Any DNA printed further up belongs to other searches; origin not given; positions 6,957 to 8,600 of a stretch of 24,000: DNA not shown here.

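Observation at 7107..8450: The MeaB-type mutase chaperone is fused to a PaaI-type acyl-CoA thioesterase and has an altered G4 motif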

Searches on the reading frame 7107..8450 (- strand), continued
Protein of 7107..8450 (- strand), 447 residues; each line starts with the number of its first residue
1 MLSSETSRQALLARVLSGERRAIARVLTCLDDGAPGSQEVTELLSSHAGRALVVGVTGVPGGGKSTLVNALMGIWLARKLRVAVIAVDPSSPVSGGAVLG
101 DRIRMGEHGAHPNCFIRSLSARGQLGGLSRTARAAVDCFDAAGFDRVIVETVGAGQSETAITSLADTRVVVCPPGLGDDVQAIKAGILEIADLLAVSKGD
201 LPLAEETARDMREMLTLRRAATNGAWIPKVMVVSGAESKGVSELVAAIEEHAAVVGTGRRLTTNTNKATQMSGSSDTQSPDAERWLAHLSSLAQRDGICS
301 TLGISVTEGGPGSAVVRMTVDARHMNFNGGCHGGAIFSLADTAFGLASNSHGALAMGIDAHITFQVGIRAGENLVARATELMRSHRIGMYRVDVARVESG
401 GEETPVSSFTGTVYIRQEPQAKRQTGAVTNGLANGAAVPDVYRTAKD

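Call 39: search_protein_families(library=pfam, proteins=[P0127, P0129, P0130, P0131, P0132, P0133, P0134, P0136, P0142, P0144], max_evalue=0.001)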
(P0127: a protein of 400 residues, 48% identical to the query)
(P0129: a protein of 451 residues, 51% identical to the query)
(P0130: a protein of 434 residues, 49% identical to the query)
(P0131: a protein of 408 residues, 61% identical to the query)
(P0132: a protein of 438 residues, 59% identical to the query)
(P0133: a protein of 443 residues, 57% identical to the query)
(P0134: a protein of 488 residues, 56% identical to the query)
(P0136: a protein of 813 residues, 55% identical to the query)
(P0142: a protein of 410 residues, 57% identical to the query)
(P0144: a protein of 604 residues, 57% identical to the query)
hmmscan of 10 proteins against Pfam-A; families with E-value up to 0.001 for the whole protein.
P0127 (400 aa): 8 families
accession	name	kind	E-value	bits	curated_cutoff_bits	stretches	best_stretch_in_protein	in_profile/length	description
PF03308.22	MeaB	-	6.1e-81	271.9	23.1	1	21-245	2-234/273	Methylmalonyl Co-A mutase-associated GTPase MeaB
PF03061.28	4HBT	-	4.3e-08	33.8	20.6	1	304-373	2-74/79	Thioesterase superfamily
PF02492.25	cobW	-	1.1e-05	25.5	20.7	0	50-81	2-32/180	CobW/HypB/UreG, nucleotide-binding domain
PF03029.23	ATP_bind_1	-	0.00018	21.8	27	1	53-88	1-36/240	Conserved hypothetical ATP binding protein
PF13604.12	AAA_30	-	0.00023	21.4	27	1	40-84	9-54/191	AAA domain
PF03266.21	NTPase_1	-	0.00032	21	23.9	0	51-79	2-30/168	NTPase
PF24883.2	NPHP3_N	-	0.00039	21.1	24.8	1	47-84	21-58/164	Nephrocystin 3, N-terminal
PF01656.29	CbiA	-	0.00039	20.8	25.4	1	58-148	9-54/125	CobQ/CobB/MinD/ParA nucleotide binding domain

P0129 (451 aa): 1 family
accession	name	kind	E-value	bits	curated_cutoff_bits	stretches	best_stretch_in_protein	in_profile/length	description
PF03308.22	MeaB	-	6.9e-58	196.2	23.1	1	71-254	55-239/273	Methylmalonyl Co-A mutase-associated GTPase MeaB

P0130 (434 aa): 5 families
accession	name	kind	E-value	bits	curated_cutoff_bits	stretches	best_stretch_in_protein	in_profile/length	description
PF03308.22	MeaB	-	3.6e-84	282.4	23.1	1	3-254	1-261/273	Methylmalonyl Co-A mutase-associated GTPase MeaB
PF03061.28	4HBT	-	1e-12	48.6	20.6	1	345-417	1-76/79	Thioesterase superfamily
PF02492.25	cobW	-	8.6e-06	25.9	20.7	1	33-194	2-168/180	CobW/HypB/UreG, nucleotide-binding domain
PF03193.22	RsgA_GTPase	-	0.00017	21.9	30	0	32-58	107-133/174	RsgA GTPase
PF13401.12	AAA_22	-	0.00078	20.2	27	0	33-87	7-59/130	AAA domain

P0131 (408 aa): 13 families
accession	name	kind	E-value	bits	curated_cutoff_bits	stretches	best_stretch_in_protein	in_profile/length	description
PF03308.22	MeaB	-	7.9e-82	274.8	23.1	1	21-249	2-238/273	Methylmalonyl Co-A mutase-associated GTPase MeaB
PF02492.25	cobW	-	1.1e-07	32.1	20.7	1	50-213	2-170/180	CobW/HypB/UreG, nucleotide-binding domain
PF03193.22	RsgA_GTPase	-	1.2e-05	25.6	30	0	39-74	98-132/174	RsgA GTPase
PF13401.12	AAA_22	-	2.8e-05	24.9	27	0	50-223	7-119/130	AAA domain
PF01656.29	CbiA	-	4e-05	24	25.4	1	58-183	9-54/125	CobQ/CobB/MinD/ParA nucleotide binding domain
PF00009.33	GTP_EFTU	-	4.6e-05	23.5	26.5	0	186-246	121-186/188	Elongation factor Tu GTP binding domain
PF03029.23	ATP_bind_1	-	5.1e-05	23.6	27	0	53-88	1-36/240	Conserved hypothetical ATP binding protein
PF03205.20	MobB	-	7e-05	23.2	26.6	1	50-147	1-97/133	Molybdopterin guanine dinucleotide synthesis protein B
PF07015.17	VirC1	-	8.4e-05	22.4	24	0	58-193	12-136/231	VirC1 protein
PF20720.3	nSTAND3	-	0.00018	21.7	27.2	1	44-82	13-51/155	Novel STAND NTPase 3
PF01926.29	MMR_HSR1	-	0.00031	21.3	21.9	0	52-140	3-55/113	50S ribosome-binding GTPase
PF00005.33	ABC_tran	-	0.00062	20.8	25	0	45-79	8-42/137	ABC transporter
PF13555.12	AAA_29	-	0.00079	19.6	27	0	52-76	26-50/61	P-loop containing region of AAA domain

P0132 (438 aa): 9 families
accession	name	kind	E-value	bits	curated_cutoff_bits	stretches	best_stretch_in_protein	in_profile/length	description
PF03308.22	MeaB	-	2.5e-83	279.7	23.1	1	20-254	1-243/273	Methylmalonyl Co-A mutase-associated GTPase MeaB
PF00881.29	Nitroreductase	-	2.4e-10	41.3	23.5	1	274-411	2-167/167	Nitroreductase family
PF01926.29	MMR_HSR1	-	3.2e-05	24.4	21.9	1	51-74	2-24/113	50S ribosome-binding GTPase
PF03193.22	RsgA_GTPase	-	5.6e-05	23.5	30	0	49-73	107-131/174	RsgA GTPase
PF13401.12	AAA_22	-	8.4e-05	23.3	27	1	47-94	4-49/130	AAA domain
PF02492.25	cobW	-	0.00014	22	20.7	0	50-198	2-155/180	CobW/HypB/UreG, nucleotide-binding domain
PF03205.20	MobB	-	0.00017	21.9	26.6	1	50-147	1-97/133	Molybdopterin guanine dinucleotide synthesis protein B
PF00005.33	ABC_tran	-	0.00031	21.8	25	1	45-75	8-38/137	ABC transporter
PF20720.3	nSTAND3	-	0.00064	19.9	27.2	0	47-79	16-48/155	Novel STAND NTPase 3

P0133 (443 aa): 12 families
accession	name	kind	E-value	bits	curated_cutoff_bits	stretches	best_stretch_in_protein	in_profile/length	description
PF03308.22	MeaB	-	6.2e-87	291.5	23.1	1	21-251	2-240/273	Methylmalonyl Co-A mutase-associated GTPase MeaB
PF13478.12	XdhC_C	-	7.5e-27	94.8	29.7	1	279-419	1-125/125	XdhC Rossmann domain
PF02492.25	cobW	-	5.5e-09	36.3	20.7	1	50-214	2-171/180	CobW/HypB/UreG, nucleotide-binding domain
PF03193.22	RsgA_GTPase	-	1.6e-05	25.2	30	0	37-76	96-134/174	RsgA GTPase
PF01656.29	CbiA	-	3.9e-05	24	25.4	1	57-234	8-85/125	CobQ/CobB/MinD/ParA nucleotide binding domain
PF03029.23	ATP_bind_1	-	6.7e-05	23.2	27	0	53-87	1-35/240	Conserved hypothetical ATP binding protein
PF00005.33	ABC_tran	-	6.9e-05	23.9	25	1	45-79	8-42/137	ABC transporter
PF00009.33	GTP_EFTU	-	7.9e-05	22.8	26.5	0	185-246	120-186/188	Elongation factor Tu GTP binding domain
PF13191.12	AAA_16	-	0.00035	21.6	32.6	1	36-82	11-58/167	AAA ATPase domain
PF20720.3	nSTAND3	-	0.00041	20.5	27.2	1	42-81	11-50/155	Novel STAND NTPase 3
PF13401.12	AAA_22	-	0.00059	20.6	27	0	48-90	5-45/130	AAA domain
PF01926.29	MMR_HSR1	-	0.0006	20.3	21.9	0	51-75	2-25/113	50S ribosome-binding GTPase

P0134 (488 aa): 9 families
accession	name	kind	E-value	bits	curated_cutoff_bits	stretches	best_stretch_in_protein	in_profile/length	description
PF03308.22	MeaB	-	1.2e-83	280.7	23.1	1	20-250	1-239/273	Methylmalonyl Co-A mutase-associated GTPase MeaB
PF00881.29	Nitroreductase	-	3.6e-31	109.1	23.5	1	273-461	1-167/167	Nitroreductase family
PF14512.11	TM1586_NiRdase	-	3e-07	30.7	27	0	409-463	83-134/215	Putative TM nitroreductase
PF01926.29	MMR_HSR1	-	0.0001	22.8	21.9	1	51-75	2-25/113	50S ribosome-binding GTPase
PF02492.25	cobW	-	0.00018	21.6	20.7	0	50-96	2-47/180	CobW/HypB/UreG, nucleotide-binding domain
PF20720.3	nSTAND3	-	0.00057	20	27.2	0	47-79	16-48/155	Novel STAND NTPase 3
PF13245.12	AAA_19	-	0.00059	20.5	25.1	0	47-84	10-49/134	AAA domain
PF00005.33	ABC_tran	-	0.00077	20.5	25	0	46-72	9-35/137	ABC transporter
PF13604.12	AAA_30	-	0.00081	19.6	27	0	47-84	17-54/191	AAA domain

P0136 (813 aa): 11 families
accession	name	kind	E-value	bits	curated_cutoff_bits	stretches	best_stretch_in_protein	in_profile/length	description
PF03308.22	MeaB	-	1e-89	300.6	23.1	1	20-251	1-238/273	Methylmalonyl Co-A mutase-associated GTPase MeaB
PF12804.13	NTP_transf_3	-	2.5e-40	138.7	27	1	623-784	1-158/160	MobA-like NTP transferase domain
PF01128.25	IspD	-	2.1e-08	34.6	27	1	621-739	1-119/221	2-C-methyl-D-erythritol 4-phosphate cytidylyltransferase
PF02492.25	cobW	-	2.6e-06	27.6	20.7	1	50-201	2-158/180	CobW/HypB/UreG, nucleotide-binding domain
PF02348.25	CTP_transf_3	-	2.6e-05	24.5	22.6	1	622-741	1-118/217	Cytidylyltransferase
PF00009.33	GTP_EFTU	-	3.8e-05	23.8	26.5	0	186-248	121-186/188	Elongation factor Tu GTP binding domain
PF07693.20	KAP_NTPase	-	9.3e-05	22.3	20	1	44-88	16-60/293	KAP family P-loop domain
PF13401.12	AAA_22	-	0.00014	22.6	27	0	47-92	4-47/130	AAA domain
PF01926.29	MMR_HSR1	-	0.00015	22.3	21.9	0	51-87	2-37/113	50S ribosome-binding GTPase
PF00005.33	ABC_tran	-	0.00088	20.3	25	0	47-78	10-41/137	ABC transporter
PF03193.22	RsgA_GTPase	-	0.00098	19.4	30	0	45-75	104-133/174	RsgA GTPase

P0142 (410 aa): 9 families
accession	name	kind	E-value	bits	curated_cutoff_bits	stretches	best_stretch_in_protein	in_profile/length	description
PF03308.22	MeaB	-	2.8e-82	276.2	23.1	1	20-248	2-239/273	Methylmalonyl Co-A mutase-associated GTPase MeaB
PF02492.25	cobW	-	6.5e-06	26.3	20.7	1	49-200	2-159/180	CobW/HypB/UreG, nucleotide-binding domain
PF01656.29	CbiA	-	2.7e-05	24.6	25.4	1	57-136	9-55/125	CobQ/CobB/MinD/ParA nucleotide binding domain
PF13478.12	XdhC_C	-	5.8e-05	24.1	29.7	1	268-349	1-65/125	XdhC Rossmann domain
PF13401.12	AAA_22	-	0.0001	23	27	0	47-95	5-51/130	AAA domain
PF13604.12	AAA_30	-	0.0002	21.6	27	0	38-83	8-54/191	AAA domain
PF20720.3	nSTAND3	-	0.00035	20.7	27.2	1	38-80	8-50/155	Novel STAND NTPase 3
PF00448.28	SRP54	-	0.00061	19.9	22.7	0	49-84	3-38/196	SRP54-type protein, GTPase domain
PF03205.20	MobB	-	0.00073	19.9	26.6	0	49-82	1-34/133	Molybdopterin guanine dinucleotide synthesis protein B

P0144 (604 aa): 4 families
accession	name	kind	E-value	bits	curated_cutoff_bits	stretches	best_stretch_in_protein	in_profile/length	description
PF03308.22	MeaB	-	4e-88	295.4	23.1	1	20-252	1-241/273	Methylmalonyl Co-A mutase-associated GTPase MeaB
PF02492.25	cobW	-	1.2e-06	28.6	20.7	1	50-208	2-165/180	CobW/HypB/UreG, nucleotide-binding domain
PF13191.12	AAA_16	-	1e-05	26.5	32.6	1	33-87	8-63/167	AAA ATPase domain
PF13401.12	AAA_22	-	0.00015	22.6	27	1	47-102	4-57/130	AAA domain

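Call 46: search_dna_similar(query=window:7107-8450:-, collection=plasmids, mode=protein, max_rows=30)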
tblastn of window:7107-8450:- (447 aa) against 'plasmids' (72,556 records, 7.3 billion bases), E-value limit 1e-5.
Records with a match: 196; places in all: 206; records where one place covers at least 80% of the query: 4.
Best place of each record, by identity: <60% 196.
By first word of the organism name: Pseudosulfitobacter 19; Sinorhizobium 19; Paracoccus 17; Sphingobium 14; Rhizobium 11; Azospirillum 9; Haloferax 8; Paraburkholderia 7; Streptomyces 5; Shinella 4; and 56 more.
By predicted mobility (MOB-suite, as given by PLSDB): non-mobilizable 152; conjugative 30; mobilizable 14.
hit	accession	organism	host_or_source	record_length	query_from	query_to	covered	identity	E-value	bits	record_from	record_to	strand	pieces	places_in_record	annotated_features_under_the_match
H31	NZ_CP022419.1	Pseudosulfitobacter pseudonitzschiae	Skeletonema marinoi strain RO5AC,Cell ...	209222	8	415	88%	50.9%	4e-60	343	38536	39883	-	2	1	meaB: methylmalonyl Co-A mutase-associated GTPase MeaB | hotdog fold thioesterase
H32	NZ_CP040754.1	Sulfitobacter sp. BSw21498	Seawater,seawater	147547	8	415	88%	50.9%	4e-60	342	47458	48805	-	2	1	meaB: methylmalonyl Co-A mutase-associated GTPase MeaB | hotdog fold thioesterase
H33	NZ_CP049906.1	Diaphorobacter sp. HDW4B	single bacterial strain,Hydrophilus ...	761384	4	419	93%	45.2%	1e-92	313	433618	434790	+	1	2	meaB: methylmalonyl Co-A mutase-associated GTPase MeaB | acyl-CoA mutase large subunit family protein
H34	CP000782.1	Xanthobacter autotrophicus Py2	-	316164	11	411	85%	45.3%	8e-56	277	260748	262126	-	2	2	LAO/AO transport system ATPase | phenylacetic acid degradation protein PaaD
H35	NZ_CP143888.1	Agrobacterium deltaense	Cell culture,Plant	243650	2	295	66%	42.4%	1e-45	177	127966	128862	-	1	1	meaB: methylmalonyl Co-A mutase-associated GTPase MeaB | AMP-binding protein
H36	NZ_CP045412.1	Roseovarius sp. THAF8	pure culture,Surface of a polyethylene ...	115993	10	249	54%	51.3%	3e-52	196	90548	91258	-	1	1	meaB: methylmalonyl Co-A mutase-associated GTPase MeaB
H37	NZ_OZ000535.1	Shinella sp. WSC3-e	-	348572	11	253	54%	50.6%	7e-50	189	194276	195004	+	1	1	meaB: methylmalonyl Co-A mutase-associated GTPase MeaB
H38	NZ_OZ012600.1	Shinella sp. WSD5-1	-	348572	11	253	54%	50.6%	7e-50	189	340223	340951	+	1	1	meaB: methylmalonyl Co-A mutase-associated GTPase MeaB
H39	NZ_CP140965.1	Sinorhizobium medicae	Medicago lupulina,whole organism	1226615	6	256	56%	48.6%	6e-49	187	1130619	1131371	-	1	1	record has no annotation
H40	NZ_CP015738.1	Shinella sp. HZN7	-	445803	11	253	54%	50.2%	5e-45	175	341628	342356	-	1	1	meaB: methylmalonyl Co-A mutase-associated GTPase MeaB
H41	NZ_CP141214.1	Sinorhizobium meliloti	alfalfa,Isolate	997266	15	253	53%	50.6%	3e-50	190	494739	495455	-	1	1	meaB: methylmalonyl Co-A mutase-associated GTPase MeaB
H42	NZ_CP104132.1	Sinorhizobium sp. K101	Phaseolus vulgaris,cell ...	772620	15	253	53%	50.6%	2e-49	188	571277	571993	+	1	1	meaB: methylmalonyl Co-A mutase-associated GTPase MeaB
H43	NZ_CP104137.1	Sinorhizobium sp. C101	Phaseolus vulgaris,cell ...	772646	15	253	53%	50.6%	2e-49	188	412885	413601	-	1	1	meaB: methylmalonyl Co-A mutase-associated GTPase MeaB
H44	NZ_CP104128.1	Sinorhizobium sp. M103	Phaseolus vulgaris,cell ...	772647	15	253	53%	50.6%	2e-49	188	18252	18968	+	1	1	meaB: methylmalonyl Co-A mutase-associated GTPase MeaB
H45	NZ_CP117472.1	Sphingobium sp. YC-XJ3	whole organism,Contaminated soil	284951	9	250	54%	50.0%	3e-56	208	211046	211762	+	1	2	meaB: methylmalonyl Co-A mutase-associated GTPase MeaB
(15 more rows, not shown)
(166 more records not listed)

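Call 47: get_annotated_region(hit=H34, flank=9000)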
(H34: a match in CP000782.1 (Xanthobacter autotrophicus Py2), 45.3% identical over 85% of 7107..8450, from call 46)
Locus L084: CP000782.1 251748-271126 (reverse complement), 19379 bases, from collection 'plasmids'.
description: Xanthobacter autotrophicus Py2 plasmid pXAUT01, complete sequence
organism: Xanthobacter autotrophicus Py2 (NCBI taxid 78245)
taxonomy: Bacteria; Pseudomonadota; Alphaproteobacteria; Hyphomicrobiales; Xanthobacteraceae; Xanthobacter; Xanthobacter autotrophicus; Xanthobacter autotrophicus Py2
host: -; source: -; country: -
typing (MOB-suite, as given by PLSDB): conjugative; replicon rep_cluster_649; relaxase MOBQ; mating-pair formation MPF_T
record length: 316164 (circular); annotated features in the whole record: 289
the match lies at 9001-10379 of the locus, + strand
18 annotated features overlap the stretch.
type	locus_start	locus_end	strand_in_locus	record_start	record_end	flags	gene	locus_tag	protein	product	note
CDS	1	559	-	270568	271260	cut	-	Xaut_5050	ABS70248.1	short-chain dehydrogenase/reductase SDR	-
CDS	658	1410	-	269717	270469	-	-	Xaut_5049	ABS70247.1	short-chain dehydrogenase/reductase SDR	-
CDS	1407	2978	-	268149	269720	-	-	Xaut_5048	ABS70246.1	pyridine nucleotide-disulphide oxidoreductase dimerisation region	-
CDS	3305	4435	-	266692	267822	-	-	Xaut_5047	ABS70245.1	2-hydroxypropyl-CoM lyase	-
CDS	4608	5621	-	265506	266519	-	-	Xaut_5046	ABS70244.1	conserved hypothetical protein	-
CDS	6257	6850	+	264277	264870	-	-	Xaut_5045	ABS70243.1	transcriptional regulator, TetR family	-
CDS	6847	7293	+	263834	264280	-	-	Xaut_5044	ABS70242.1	cobalamin B12-binding domain protein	-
CDS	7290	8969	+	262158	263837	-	-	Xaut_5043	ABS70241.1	methylmalonyl-CoA mutase, large subunit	-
CDS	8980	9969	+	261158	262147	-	-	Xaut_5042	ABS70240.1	LAO/AO transport system ATPase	-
CDS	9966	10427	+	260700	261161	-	-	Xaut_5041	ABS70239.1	phenylacetic acid degradation protein PaaD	-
CDS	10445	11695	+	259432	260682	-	-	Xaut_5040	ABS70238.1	putative phenylacetate-CoA ligase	-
CDS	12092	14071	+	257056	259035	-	-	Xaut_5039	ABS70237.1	AMP-dependent synthetase and ligase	-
CDS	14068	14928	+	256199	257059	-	-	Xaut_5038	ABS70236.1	ABC transporter related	-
CDS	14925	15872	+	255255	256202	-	-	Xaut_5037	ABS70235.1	inner-membrane translocator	-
CDS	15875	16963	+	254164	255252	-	-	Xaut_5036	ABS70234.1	inner-membrane translocator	-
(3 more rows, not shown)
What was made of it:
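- Xaut_5042 (MeaB, 329 aa, NKAD, arm present) and Xaut_5041 ('PaaD' hotdog) overlap by 4 nt. They sit in a cluster with the same order as the window: TetR, B12 subunit, large subunit, MeaB, hotdog, ligases, ABC (call 47).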

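Call 48: get_annotated_region(hit=H33, flank=9000)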
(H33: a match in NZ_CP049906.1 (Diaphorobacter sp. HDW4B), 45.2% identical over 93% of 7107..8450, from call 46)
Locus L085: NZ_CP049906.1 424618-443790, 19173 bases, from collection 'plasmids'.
description: Diaphorobacter sp. HDW4B plasmid unnamed1, complete sequence
organism: Diaphorobacter sp. HDW4B (NCBI taxid 2714925)
taxonomy: Bacteria; Pseudomonadota; Betaproteobacteria; Burkholderiales; Comamonadaceae; Diaphorobacter; Diaphorobacter sp. HDW4B
host: -; source: single bacterial strain,Hydrophilus acuminatus; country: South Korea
typing (MOB-suite, as given by PLSDB): non-mobilizable
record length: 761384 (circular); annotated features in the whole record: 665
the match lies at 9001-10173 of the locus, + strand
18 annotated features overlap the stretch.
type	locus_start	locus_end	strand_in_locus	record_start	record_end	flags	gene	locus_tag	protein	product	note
CDS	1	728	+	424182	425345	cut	-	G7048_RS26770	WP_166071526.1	alpha-hydroxy acid oxidase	-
CDS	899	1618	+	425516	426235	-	-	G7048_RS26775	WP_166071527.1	FadR/GntR family transcriptional regulator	-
CDS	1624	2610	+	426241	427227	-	-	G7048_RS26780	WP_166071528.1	NAD(P)-dependent oxidoreductase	-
CDS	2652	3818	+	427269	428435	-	-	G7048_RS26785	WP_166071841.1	mandelate racemase/muconate lactonizing enzyme family protein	-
CDS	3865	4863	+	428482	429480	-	-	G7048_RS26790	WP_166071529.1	tripartite tricarboxylate transporter substrate binding protein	-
CDS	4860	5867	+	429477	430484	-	-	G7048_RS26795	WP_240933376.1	tripartite tricarboxylate transporter substrate binding protein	-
CDS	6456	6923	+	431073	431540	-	-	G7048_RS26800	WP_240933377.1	TetR/AcrR family transcriptional regulator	-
CDS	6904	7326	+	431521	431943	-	-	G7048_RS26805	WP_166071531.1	cobalamin-dependent protein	-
CDS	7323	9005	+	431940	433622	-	-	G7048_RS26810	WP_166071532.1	acyl-CoA mutase large subunit family protein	-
CDS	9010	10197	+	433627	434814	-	meaB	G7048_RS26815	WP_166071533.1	methylmalonyl Co-A mutase-associated GTPase MeaB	GO:1903826 - L-arginine transmembrane transport [Evidence IEA]; GO:0015819 - lysine transport [Evidence IEA]; ...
CDS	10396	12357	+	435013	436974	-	-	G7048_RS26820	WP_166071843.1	AMP-binding protein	-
CDS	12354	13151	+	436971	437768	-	-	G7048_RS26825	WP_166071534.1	ABC transporter ATP-binding protein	-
CDS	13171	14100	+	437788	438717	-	-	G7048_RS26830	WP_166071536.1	branched-chain amino acid ABC transporter permease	GO:0015803 - branched-chain amino acid transport [Evidence IEA]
CDS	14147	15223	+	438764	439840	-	-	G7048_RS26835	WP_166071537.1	branched-chain amino acid ABC transporter permease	GO:0015803 - branched-chain amino acid transport [Evidence IEA]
CDS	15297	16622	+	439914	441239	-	-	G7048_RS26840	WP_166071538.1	ABC transporter substrate-binding protein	-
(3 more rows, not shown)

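Call 63: predict_structure(alignment_id=A1)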
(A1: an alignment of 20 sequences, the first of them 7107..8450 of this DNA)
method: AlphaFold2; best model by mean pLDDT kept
length: 447 residues; sequences in the alignment: 20
mean_pLDDT: 75.9   pTM: 0.59
mean pLDDT of the five models: 75.9, 72.7, 72.3, 72.1, 71.5
residues with pLDDT >= 90: 108; 70-90: 206; 50-70: 77; < 50: 56
segments of 3 or more residues with pLDDT < 50: 122-127, 262-279, 326-333, 421-426, 435-437, 442-447
pLDDT, mean of each block of 10 residues (from residue 1): 69 93 89 80 88 87 88 97 85 60 85 88 51 90 95 61 83 72 62 87 87 74 76 91 96 78 40 38 85 82 89 91 56 67 84 59 61 91 76 87 80 66 49 51 40
secondary structure, 60 per line:
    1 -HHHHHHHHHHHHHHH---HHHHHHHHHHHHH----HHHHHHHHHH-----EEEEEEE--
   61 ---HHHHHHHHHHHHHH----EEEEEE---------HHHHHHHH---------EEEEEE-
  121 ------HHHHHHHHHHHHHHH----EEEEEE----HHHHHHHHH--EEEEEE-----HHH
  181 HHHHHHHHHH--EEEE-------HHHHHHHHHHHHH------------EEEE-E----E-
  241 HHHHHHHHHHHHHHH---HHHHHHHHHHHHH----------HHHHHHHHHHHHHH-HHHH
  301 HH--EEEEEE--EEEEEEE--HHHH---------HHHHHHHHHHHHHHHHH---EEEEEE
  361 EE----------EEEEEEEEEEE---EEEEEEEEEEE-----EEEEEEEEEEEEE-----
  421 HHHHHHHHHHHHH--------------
elements in order: H2-16 H20-32 H37-46 E52-58 H64-77 E82-87 H97-104 E114-119 H127-141 E146-151 H156-164 E167-172 H178-190 E193-196 H204-216 E229-232 H241-255 H259-271 H282-295 H297-302 E305-310 E313-319 H322-325 H335-351 E355-362 E373-383 E387-397 E403-415 H421-433
